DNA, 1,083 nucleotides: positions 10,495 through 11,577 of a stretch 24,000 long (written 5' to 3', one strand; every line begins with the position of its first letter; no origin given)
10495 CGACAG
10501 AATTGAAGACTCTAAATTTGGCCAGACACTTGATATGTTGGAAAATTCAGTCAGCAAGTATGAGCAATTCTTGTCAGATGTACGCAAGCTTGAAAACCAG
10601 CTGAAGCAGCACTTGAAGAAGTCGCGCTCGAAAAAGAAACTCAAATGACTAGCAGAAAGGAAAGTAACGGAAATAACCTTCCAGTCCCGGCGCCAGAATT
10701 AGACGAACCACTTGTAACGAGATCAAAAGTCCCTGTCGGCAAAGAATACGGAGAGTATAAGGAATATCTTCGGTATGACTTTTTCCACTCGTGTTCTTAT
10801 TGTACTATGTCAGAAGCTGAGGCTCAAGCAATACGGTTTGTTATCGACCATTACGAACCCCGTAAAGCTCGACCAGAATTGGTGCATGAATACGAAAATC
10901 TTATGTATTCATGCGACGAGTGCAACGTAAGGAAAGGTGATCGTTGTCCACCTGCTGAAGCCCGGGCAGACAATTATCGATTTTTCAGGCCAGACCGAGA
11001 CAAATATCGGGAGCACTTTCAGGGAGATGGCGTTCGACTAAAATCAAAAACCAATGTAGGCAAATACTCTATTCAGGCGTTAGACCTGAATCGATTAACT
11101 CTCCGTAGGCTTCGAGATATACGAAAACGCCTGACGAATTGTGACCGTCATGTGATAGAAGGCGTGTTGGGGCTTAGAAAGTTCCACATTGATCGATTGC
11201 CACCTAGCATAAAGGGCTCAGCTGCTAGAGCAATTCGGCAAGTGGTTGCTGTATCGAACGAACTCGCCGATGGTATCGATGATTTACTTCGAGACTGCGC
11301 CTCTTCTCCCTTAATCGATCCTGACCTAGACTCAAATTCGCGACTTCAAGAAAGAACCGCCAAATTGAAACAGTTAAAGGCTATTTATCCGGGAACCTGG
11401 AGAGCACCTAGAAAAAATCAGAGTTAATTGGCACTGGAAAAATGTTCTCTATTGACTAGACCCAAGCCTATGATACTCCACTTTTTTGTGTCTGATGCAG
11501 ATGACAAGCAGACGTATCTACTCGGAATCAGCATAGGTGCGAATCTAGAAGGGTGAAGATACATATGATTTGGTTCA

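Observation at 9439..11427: Three-gene operon (unknown 252 aa / unknown helical 159-169 aa / HNH nuclease 260 aa): candidate undescribed defence or abortive-infection module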

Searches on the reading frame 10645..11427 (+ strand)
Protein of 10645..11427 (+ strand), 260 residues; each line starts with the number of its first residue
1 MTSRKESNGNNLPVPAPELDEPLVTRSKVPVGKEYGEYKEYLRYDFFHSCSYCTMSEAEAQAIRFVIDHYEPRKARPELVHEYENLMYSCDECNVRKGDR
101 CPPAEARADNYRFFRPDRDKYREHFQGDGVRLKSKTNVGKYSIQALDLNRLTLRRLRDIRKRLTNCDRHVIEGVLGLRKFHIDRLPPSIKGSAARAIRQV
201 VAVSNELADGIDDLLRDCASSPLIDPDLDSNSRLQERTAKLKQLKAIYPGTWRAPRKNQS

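Call 4: search_protein_families(library=pfam, proteins=[window:10645-11427:+], max_evalue=1)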
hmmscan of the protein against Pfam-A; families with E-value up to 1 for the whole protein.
window:10645-11427:+ (260 aa): 2 families
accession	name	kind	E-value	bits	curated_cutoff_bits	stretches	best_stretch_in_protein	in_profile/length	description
PF01844.29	HNH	-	1.3e-06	28.9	21.4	1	50-100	1-47/47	HNH endonuclease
PF14279.12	HNH_5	-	0.11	12.9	27.5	1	83-104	29-50/56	HNH endonuclease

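Call 5: search_protein_families(library=padloc, proteins=[window:10645-11427:+], max_evalue=1)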
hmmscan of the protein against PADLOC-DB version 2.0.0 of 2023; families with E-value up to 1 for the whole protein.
window:10645-11427:+ (260 aa): 72 families (the best 25 are shown)
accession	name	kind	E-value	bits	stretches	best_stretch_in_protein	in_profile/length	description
PDLC00337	PtuB1|PtuB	-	2.9e-17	61.3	1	37-158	46-161/216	Unknown function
PDLC00342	PtuB1|PtuB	-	2.3e-13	48.1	1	48-151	48-144/247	Unknown function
PDLC00325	PtuB1|PtuB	-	4.3e-13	47.4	1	39-152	43-166/213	Unknown function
PDLC00315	PtuB1|PtuB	-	1.6e-12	45.7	1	25-126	5-99/227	Unknown function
PDLC00292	PtuA1|PtuA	-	8e-12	42.3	1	35-162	46-195/726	AAA ATPase domain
PDLC00332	PtuB1|PtuB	-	4.8e-11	40.9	1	39-158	39-161/212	Unknown function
PDLC00335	PtuB1|PtuB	-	1.4e-10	39.1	1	47-152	48-167/214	Unknown function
PDLC00345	PtuB1|PtuB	-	1.1e-09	36.1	1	39-155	43-168/223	Unknown function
PDLC00317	PtuB1|PtuB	-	3.3e-09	35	1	48-162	60-169/244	Unknown function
PDLC00351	PtuB1|PtuB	-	8.3e-09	33.8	1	48-158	57-169/195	Unknown function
PDLC00336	PtuB1|PtuB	-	1.2e-08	32.9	1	37-144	53-156/250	Unknown function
PDLC00313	PtuB1|PtuB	-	2.6e-08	31.6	2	105-166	139-201/240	Unknown function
PDLC00352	PtuB1|PtuB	-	7.9e-08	30.2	1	37-130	36-138/206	Unknown function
PDLC00324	PtuB1|PtuB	-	1e-07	29.9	1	47-160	42-159/209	Unknown function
PDLC00288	PtuA1|PtuA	-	1.3e-07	28.6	1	41-158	58-198/733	AAA ATPase domain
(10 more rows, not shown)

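Call 7: search_protein_families(library=ncbifam, proteins=[window:10645-11427:+], max_evalue=1)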
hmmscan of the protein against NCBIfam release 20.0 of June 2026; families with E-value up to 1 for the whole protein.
window:10645-11427:+ (260 aa): 4 families
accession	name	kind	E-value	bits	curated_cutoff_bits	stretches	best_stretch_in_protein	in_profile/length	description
TIGR02646.1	TIGR02646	subfamily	7.7e-07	29.3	52.15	1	45-101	22-76/144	retron system putative HNH endonuclease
NF041761.1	PtuB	equivalog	2.7e-06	27.4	150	1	40-129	38-135/218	retron Ec78 anti-phage system effector HNH endonuclease PtuB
NF040563.1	guided_IscB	equivalog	0.00017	20.8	175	1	37-100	182-238/314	RNA-guided endonuclease IscB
TIGR01164.1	rplP_bact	equivalog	0.12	12.5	76.85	1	116-167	3-57/126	50S ribosomal protein L16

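Call 8: search_protein_families(library=phrogs, proteins=[window:10645-11427:+], max_evalue=1)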
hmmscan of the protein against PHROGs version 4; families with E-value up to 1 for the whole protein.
window:10645-11427:+ (260 aa): 22 families
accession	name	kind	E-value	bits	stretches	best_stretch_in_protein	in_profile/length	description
phrog_16016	-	DNA, RNA and nucleotide metabolism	2.5e-09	37.8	1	49-151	50-150/252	HNH endonuclease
phrog_2118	-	DNA, RNA and nucleotide metabolism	1.8e-06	28.7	1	40-99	169-223/301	HNH endonuclease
phrog_338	-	DNA, RNA and nucleotide metabolism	2.3e-06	28.2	1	64-111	228-267/340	HNH endonuclease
phrog_2214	-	DNA, RNA and nucleotide metabolism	9e-06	26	1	32-100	177-239/429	HNH endonuclease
phrog_16726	-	DNA, RNA and nucleotide metabolism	1.7e-05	25.7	1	48-101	94-144/308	HNH endonuclease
phrog_33554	-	DNA, RNA and nucleotide metabolism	6.8e-05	24.1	1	57-133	35-107/114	HNH endonuclease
phrog_1035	-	DNA, RNA and nucleotide metabolism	0.00016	22.6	1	37-102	149-215/271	endonuclease VII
phrog_10378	-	DNA, RNA and nucleotide metabolism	0.00026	21.7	1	48-100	106-153/296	HNH endonuclease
phrog_589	-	DNA, RNA and nucleotide metabolism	0.00036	21.3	1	50-109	91-150/179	HNH endonuclease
phrog_144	-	DNA, RNA and nucleotide metabolism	0.00037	21.2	1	49-100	86-135/175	HNH endonuclease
phrog_5956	-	DNA, RNA and nucleotide metabolism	0.00042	21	1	49-116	61-126/138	HNH endonuclease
phrog_2323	-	DNA, RNA and nucleotide metabolism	0.0016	19.4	1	43-100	28-86/113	HNH endonuclease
phrog_16204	-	unknown function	0.0036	18.1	1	42-99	29-82/218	-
phrog_119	-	DNA, RNA and nucleotide metabolism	0.0043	16.9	1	33-104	189-261/443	HNH endonuclease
phrog_8660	-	DNA, RNA and nucleotide metabolism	0.0053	17.9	1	47-102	124-181/196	HNH endonuclease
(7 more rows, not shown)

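Call 23: find_homologous_proteins(query=window:10645-11427:+, max_evalue=0.001)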
Query window:10645-11427:+ (260 aa): 290 proteins with E <= 0.001 among 803 candidates; the best 120 are listed.
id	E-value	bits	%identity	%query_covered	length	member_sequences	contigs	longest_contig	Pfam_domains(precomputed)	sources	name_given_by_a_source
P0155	7.6e-174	594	100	100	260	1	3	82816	PF01844.30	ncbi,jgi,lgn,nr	ncbi:MAG: HNH endonuclease [Rhodospirillaceae bacterium]|nr:HNH endonuclease [Rhodospirillaceae bact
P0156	2.4e-115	403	68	100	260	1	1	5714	PF01844.30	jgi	jgi:HNH endonuclease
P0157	2.6e-115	402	69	100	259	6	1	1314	PF01844.30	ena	-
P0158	1.8e-111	390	69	92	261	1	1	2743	PF01844.30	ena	-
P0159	2.7e-111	389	69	95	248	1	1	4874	PF01844.30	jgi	jgi:hypothetical protein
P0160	8.1e-111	388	67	99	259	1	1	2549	PF01844.30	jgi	jgi:hypothetical protein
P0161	1.3e-110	387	65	100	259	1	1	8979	PF01844.30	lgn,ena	-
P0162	2.2e-108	380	66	97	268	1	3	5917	PF01844.30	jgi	jgi:hypothetical protein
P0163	1.0e-107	378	64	100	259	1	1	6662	PF01844.30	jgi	jgi:HNH endonuclease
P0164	1.1e-107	377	66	99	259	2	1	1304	PF01844.30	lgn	-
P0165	5.4e-107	375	68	91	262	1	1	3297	-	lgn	-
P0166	3.4e-106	373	63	100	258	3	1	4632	PF01844.30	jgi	jgi:HNH endonuclease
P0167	3.8e-106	372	66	97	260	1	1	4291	PF01844.30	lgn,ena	-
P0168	2.2e-105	370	63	100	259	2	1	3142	PF01844.30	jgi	-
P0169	1.0e-103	364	62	100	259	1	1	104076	PF01844.30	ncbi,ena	-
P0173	9.2e-103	361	62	98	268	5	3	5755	PF01844.30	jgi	jgi:uncharacterized protein (TIGR02646 family)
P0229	1.4e-89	318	58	92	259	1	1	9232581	-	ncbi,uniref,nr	ncbi:hypothetical protein QA649_34430 [Bradyrhizobium sp. CB1717]|uniref:hypothetical protein n=1 Ta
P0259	5.7e-87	310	58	91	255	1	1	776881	PF01844.30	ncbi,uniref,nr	ncbi:hypothetical protein CK215_04280 [Mesorhizobium sp. WSM3864]|uniref:HNH endonuclease n=1 Tax=Me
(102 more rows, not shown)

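Call 28: search_solved_structures(query=window:10645-11427:+, max_evalue=1, show_alignments=2)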
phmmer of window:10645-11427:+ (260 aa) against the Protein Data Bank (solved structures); distinct sequences matched with E-value up to 1: 12.
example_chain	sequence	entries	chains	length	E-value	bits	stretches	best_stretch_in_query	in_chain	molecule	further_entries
6spd_M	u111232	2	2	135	0.019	17.8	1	114-173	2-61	50S ribosomal protein L16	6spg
6spb_M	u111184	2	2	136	0.019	17.8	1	114-173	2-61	50S ribosomal protein L16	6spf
7unr_O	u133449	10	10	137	0.02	17.7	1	114-173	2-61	50S ribosomal protein L16 | Large ribosomal subunit protein uL16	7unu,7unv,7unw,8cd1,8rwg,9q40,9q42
9k32_A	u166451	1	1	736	0.17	14.6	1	44-178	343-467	HNH nuclease domain-containing protein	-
9tz5_s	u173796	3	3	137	0.28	14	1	114-173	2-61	Large ribosomal subunit protein uL16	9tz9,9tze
9q87_l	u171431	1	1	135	0.49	13.2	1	114-180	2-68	Large ribosomal subunit protein uL16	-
6q9a_M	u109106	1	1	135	0.73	12.6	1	114-179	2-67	50S ribosomal protein L16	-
23wi_M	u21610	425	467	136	0.75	12.6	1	114-179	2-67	50S ribosomal protein L16 | 50S ribosomal protein L14 | Large ribosomal subunit protein uL16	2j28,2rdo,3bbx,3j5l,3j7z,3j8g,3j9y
7qgh_Z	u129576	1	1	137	0.76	12.5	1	114-179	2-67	50S ribosomal protein L16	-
11bq_l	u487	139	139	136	0.83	12.4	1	114-176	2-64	Large ribosomal subunit protein uL16 | 50S ribosomal protein L16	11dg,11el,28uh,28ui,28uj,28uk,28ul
10qm_U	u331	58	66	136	0.84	12.4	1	114-175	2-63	50S ribosomal protein L16 | Large ribosomal subunit protein uL16 | 50S ribosomal protein uL16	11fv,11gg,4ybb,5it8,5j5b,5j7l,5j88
7nbu_l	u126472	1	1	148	0.87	12.3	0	114-178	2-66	50S ribosomal protein L16,50S ribosomal protein L31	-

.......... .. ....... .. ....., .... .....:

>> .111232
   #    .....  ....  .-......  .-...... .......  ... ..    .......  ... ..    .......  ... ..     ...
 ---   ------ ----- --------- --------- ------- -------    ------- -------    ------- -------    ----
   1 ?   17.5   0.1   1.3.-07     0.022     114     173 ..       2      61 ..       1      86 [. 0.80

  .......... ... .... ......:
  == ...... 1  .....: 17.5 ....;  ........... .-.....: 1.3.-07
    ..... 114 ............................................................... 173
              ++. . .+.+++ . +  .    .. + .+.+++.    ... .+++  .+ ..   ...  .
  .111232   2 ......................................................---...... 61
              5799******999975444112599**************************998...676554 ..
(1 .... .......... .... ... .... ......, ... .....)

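Call 45: predict_structure(alignment_id=A4)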
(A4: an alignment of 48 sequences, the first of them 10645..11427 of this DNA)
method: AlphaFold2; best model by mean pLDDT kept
length: 260 residues; sequences in the alignment: 48
mean_pLDDT: 83.2   pTM: 0.73
mean pLDDT of the five models: 83.2, 80.3, 80.1, 78.3, 77.2
residues with pLDDT >= 90: 138; 70-90: 69; 50-70: 29; < 50: 24
segments of 3 or more residues with pLDDT < 50: 1-17, 218-224
pLDDT, mean of each block of 10 residues (from residue 1): 42 51 92 95 92 87 88 96 97 96 97 96 94 97 96 86 77 68 73 78 72 55 63 93 97 84
secondary structure, 60 per line:
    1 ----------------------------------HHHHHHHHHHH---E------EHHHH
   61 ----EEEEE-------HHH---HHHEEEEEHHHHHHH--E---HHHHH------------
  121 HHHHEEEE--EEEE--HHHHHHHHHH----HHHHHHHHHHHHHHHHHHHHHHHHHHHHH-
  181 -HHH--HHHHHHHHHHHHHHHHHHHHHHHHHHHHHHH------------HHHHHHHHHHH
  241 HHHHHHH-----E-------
elements in order: H35-45 H57-60 E65-69 E86-90 H91-97 H104-108 H121-124 E125-128 E131-134 H137-146 H151-179 H187-217 H230-247

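Call 50: fold_search(model_id=the predicted structure, library=pdb)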
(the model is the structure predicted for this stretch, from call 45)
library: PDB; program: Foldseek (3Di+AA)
matches with E <= 10: 67; with E <= 0.001: 6
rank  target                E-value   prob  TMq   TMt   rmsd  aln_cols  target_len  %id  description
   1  9u9y_H                2.5e-05  1.00  0.41  0.50   9.2       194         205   16  Cryo-EM structure of retron Ec78 effector complex (released 2025-12-10)
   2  9nnb_J                1.0e-04  1.00  0.42  0.50   7.4       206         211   16  Cryo-EM structure of the Retron Ec78 complex, PtuA:PtuB:RT (4:2:1) (released 2025-10-08)
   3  9n69_F                1.2e-04  1.00  0.43  0.48   7.4       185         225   14  Structure of the retron IA complex with HNH nuclease in the "down" orientation (released 2025-04-23)
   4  9l7p_H                1.4e-04  1.00  0.40  0.47   7.7       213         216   14  Cryo-EM structure of retron Ec78 system complex (released 2025-12-10)
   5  9nnh_K                1.6e-04  1.00  0.41  0.49   8.6       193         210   15  Cryo-EM structure of the Retron Ec78 complex, PtuA:PtuB:RT (4:2:2) (released 2025-10-08)
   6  9n6b_F                2.6e-04  1.00  0.44  0.51   7.8       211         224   14  Structure of the retron IA complex with HNH nuclease in the "up" orientation (released 2025-04-23)
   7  8eea_G                1.5e-03  1.00  0.42  0.46   7.3       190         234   16  Structure of E.coli Septu (PtuAB) complex (released 2023-12-27)
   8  9vh1_F                2.3e-03  1.00  0.41  0.50   9.1       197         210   15  cryoEM structure of ptuA-ptuB complex in Retron-Eco7 anti-phage system (released 2025-12-03)
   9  9e90_B                1.9e-02  1.00  0.38  0.39   5.8       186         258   16  Ec83 Retron PtuA/PtuB (2-1) complex bound to ATP (released 2025-07-02)
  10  8fm1_K                2.2e-01  0.51  0.19  0.15  12.6       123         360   15  Structure of CBASS Cap5 from Pseudomonas syringae in the absence of a ligand (apo form dimer) (released 2024-02-07)
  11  8f43                  3.3e-01  0.91  0.21  0.46   4.7        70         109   24  HNH Nuclease Domain from G. stearothermophilus Cas9, K597A mutant (released 2022-12-21)
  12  9k31_A                3.5e-01  0.89  0.21  0.08   7.1        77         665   22  Cryo-EM structure of the YnpsCas9-guide RNA-target DNA complex (released 2026-02-04)
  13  9ar4_A                4.7e-01  0.84  0.21  0.06   6.0        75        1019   23  CryoEM structure of ThermoCas9 in post-cleavage state bound with the DNA containing NNNNCCA PAM (released 2025-02-26)
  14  9j1y_A                8.9e-01  0.66  0.21  0.36   7.0        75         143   19  Crystal structure of Nme1Cas9 HNH domain bound to anti-CRISPR AcrIIC1Boe. (released 2026-03-04)
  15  7s4x_A                1.1e+00  0.44  0.20  0.04   6.5        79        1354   18  Cas9:gRNA in complex with 18-20MM DNA, 1 minute time-point, kinked active conformation (released 2022-03-02)
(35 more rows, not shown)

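Call 91: find_encoding_contigs(protein=P0229, flank=7000, max_places=1)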
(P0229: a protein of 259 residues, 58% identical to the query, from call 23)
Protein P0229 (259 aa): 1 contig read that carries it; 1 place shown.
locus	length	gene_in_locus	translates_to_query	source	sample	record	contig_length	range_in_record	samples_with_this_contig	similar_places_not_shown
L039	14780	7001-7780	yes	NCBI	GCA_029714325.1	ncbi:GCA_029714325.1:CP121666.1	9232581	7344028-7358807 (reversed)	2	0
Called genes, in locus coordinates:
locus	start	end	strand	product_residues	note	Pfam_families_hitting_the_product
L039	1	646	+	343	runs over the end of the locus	PF13271:DUF4062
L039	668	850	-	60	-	-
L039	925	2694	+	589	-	-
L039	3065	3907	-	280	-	PF13340:DUF4096, PF01609:DDE_Tnp_1, PF13586:DDE_Tnp_1_2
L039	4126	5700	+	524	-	-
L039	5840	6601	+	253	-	-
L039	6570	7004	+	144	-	-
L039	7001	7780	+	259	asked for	-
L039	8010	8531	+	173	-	-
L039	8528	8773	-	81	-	PF01381:HTH_3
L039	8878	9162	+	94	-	-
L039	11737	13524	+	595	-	PF02743:dCache_1, PF00512:HisKA, PF02518:HATPase_c, PF14501:HATPase_c_5 (weak)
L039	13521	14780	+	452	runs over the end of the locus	PF00072:Response_reg, PF00158:Sigma54_activat, PF14532:Sigma54_activ_2, PF25601:AAA_lid_14, PF18024:HTH_50 (weak), PF02954:HTH_8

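Call 92: find_encoding_contigs(protein=P0259, flank=7000, max_places=1)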
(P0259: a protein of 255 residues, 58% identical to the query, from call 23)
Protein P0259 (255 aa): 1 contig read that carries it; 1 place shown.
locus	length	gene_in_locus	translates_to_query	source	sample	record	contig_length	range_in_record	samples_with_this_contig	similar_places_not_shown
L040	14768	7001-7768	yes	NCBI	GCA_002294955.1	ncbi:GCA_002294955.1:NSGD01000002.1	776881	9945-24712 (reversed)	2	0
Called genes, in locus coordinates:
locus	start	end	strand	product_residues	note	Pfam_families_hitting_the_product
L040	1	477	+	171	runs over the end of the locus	-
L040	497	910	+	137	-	-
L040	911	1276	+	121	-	-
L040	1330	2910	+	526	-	-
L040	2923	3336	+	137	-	-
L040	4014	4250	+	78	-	PF25612:DUF7940 (weak)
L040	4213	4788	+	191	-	PF00959:Phage_lysozyme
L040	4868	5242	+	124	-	-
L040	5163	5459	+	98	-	-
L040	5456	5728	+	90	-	-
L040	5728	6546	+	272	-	-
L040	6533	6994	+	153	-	-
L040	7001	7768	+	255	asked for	PF01844:HNH (weak)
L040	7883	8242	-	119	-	-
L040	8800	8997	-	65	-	-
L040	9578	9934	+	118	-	-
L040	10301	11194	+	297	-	PF06282:DUF1036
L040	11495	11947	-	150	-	PF05443:ROS_MUCR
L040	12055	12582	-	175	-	PF12728:HTH_17 (weak)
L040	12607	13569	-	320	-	PF00589:Phage_integrase (faint)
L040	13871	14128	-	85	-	-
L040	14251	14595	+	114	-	-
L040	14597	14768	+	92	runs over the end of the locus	PF01844:HNH (weak)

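Call 94: search_protein_families(library=padloc, proteins=[L040:5728-6546:+, L040:6533-6994:+], max_evalue=0.1)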
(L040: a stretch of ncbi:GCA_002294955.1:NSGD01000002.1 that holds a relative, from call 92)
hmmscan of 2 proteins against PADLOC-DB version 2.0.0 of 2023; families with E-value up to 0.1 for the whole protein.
L040:5728-6546:+ (272 aa): 0 families

L040:6533-6994:+ (153 aa): 0 families

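Call 98: search_solved_structures(query=A4, max_evalue=0.01, show_alignments=1)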
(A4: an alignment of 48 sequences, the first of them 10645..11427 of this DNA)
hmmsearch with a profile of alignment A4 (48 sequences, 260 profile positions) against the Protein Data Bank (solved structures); distinct sequences matched with E-value up to 0.01: 0.

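Call 99: search_dna_similar(query=window:10645-11427:+, collection=plasmids, mode=protein, max_evalue=0.01, max_rows=25)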
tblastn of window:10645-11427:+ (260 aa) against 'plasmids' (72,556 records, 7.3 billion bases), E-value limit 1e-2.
Records with a match: 12; places in all: 12; records where one place covers at least 80% of the query: 0.
Best place of each record, by identity: <60% 12.
By first word of the organism name: Deinococcus 2; Bacillus 2; Salipiger 1; Rhizobium 1; Ensifer 1; Nostoc 1; Klebsiella 1; Calothrix 1; Ochrobactrum 1; Fulvitalea 1.
By predicted mobility (MOB-suite, as given by PLSDB): non-mobilizable 8; conjugative 3; mobilizable 1.
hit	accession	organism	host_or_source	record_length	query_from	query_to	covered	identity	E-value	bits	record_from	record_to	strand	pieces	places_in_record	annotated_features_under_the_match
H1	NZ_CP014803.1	Salipiger profundus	single cell,environmental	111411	25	144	46%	34.1%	3e-7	58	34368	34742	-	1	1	HNH endonuclease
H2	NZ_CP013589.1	Rhizobium phaseoli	Phaseolus vulgaris,Whole ...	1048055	25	141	45%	34.7%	5e-12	73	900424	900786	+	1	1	record has no annotation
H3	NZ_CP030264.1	Ensifer adhaerens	Zea mays,whole organism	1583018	21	144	48%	31.1%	2e-5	53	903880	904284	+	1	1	none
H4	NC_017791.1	Deinococcus gobiensis I-0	-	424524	33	145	43%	33.1%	4e-8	61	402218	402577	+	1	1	HNH endonuclease signature motif containing protein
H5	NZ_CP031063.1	Bacillus sp. AR4-2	cell culture,soil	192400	33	141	42%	29.8%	1e-5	54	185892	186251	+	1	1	HNH endonuclease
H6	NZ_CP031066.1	Bacillus sp. SH8-8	cell culture,soil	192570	33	141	42%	29.8%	1e-5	54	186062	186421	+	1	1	HNH endonuclease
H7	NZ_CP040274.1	Nostoc sp. C052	Blasia pusilla,pure culture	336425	50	145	37%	33.7%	4e-3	45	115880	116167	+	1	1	HNH endonuclease signature motif containing protein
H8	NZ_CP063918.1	Klebsiella variicola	Human fecal samples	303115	18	113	37%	30.0%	1e-3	47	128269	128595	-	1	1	hypothetical protein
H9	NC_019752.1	Calothrix sp. PCC 6303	-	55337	50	143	36%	29.9%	5e-4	49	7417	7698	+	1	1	HNH endonuclease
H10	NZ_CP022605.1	Ochrobactrum quorumnocens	cell culture,rhizosphere of potato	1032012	50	139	35%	30.9%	5e-3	45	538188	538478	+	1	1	record has no annotation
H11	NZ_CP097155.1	Deinococcus sp. QL22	-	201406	32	104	28%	34.7%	5e-3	45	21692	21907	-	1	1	hypothetical protein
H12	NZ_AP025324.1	Fulvitalea axinellae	-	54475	33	102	27%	31.4%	6e-3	45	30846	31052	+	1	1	HNH endonuclease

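Call 100: get_annotated_region(hit=H1, flank=4000)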
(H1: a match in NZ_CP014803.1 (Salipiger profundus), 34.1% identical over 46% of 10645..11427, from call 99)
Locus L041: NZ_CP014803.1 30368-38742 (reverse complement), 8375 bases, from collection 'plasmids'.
description: Salipiger profundus strain JLT2016 plasmid pTPRO7, complete sequence
organism: Salipiger profundus (NCBI taxid 1229727)
taxonomy: Bacteria; Pseudomonadota; Alphaproteobacteria; Rhodobacterales; Roseobacteraceae; Salipiger; Salipiger profundus
host: -; source: single cell,environmental; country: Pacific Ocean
typing (MOB-suite, as given by PLSDB): non-mobilizable; replicon rep_cluster_305
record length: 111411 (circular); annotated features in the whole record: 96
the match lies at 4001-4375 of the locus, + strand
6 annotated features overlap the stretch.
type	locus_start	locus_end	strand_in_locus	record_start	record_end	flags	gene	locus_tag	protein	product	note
CDS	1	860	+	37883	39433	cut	-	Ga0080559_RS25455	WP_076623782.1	IS66 family transposase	-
CDS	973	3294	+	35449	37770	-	-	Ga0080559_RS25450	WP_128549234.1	sensor histidine kinase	-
CDS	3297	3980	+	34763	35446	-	-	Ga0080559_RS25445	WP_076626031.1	hypothetical protein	-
CDS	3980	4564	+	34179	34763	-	-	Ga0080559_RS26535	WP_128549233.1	HNH endonuclease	-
CDS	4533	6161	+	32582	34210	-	-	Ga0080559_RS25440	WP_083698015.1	N-6 DNA methylase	GO:0006306 - DNA methylation [Evidence IEA]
CDS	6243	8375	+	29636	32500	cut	-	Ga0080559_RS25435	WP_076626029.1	SEC-C domain-containing protein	-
